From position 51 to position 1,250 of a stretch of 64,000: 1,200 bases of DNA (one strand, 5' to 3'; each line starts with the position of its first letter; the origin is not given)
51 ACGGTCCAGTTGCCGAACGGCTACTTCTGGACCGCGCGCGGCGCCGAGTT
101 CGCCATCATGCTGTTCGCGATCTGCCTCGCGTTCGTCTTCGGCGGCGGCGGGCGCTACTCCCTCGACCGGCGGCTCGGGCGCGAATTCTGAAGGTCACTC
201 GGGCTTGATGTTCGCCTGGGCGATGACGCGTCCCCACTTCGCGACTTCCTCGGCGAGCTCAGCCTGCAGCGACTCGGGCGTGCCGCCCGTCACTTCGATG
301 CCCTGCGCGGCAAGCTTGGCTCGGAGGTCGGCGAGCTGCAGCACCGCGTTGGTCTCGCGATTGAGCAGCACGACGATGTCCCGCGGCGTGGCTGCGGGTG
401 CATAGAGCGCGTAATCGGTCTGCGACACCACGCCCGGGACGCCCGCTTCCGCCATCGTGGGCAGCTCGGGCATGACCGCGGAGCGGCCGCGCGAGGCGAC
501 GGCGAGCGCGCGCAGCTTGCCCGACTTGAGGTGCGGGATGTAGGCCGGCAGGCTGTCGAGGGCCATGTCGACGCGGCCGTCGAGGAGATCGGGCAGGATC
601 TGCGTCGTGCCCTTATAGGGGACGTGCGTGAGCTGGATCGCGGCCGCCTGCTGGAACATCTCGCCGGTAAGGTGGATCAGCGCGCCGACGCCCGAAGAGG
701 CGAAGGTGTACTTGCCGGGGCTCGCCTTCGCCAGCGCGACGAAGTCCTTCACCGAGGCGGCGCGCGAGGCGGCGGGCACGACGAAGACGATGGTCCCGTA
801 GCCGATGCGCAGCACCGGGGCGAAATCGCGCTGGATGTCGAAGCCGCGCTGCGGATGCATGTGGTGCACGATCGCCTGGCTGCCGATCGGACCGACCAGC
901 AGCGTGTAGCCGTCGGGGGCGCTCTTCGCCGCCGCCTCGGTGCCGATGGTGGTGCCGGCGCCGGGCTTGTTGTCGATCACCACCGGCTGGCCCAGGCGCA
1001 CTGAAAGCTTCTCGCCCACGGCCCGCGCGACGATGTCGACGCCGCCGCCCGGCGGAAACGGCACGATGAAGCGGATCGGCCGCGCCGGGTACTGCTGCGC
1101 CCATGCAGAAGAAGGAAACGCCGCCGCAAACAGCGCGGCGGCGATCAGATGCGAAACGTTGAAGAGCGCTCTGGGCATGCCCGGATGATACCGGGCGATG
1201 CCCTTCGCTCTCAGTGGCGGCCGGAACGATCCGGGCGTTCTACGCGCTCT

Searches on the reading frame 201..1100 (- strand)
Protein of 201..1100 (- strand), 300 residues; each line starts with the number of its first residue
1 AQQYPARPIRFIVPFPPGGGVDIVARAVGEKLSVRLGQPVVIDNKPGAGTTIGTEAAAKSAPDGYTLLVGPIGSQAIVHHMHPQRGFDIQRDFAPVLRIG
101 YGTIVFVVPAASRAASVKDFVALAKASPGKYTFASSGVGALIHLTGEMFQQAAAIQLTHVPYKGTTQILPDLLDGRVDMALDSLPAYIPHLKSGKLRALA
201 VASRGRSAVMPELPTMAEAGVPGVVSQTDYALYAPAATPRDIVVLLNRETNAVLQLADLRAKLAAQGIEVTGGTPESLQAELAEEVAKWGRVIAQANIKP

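Call 81: search_protein_families(library=pfam, proteins=[window:201-1100:-], max_evalue=0.01)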
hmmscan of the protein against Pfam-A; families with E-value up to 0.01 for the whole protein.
window:201-1100:- (300 aa): 1 family
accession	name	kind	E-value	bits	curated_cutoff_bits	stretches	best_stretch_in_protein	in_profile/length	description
PF03401.19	TctC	-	3.7e-66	223.9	27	1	24-297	1-273/274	Tripartite tricarboxylate transporter family receptor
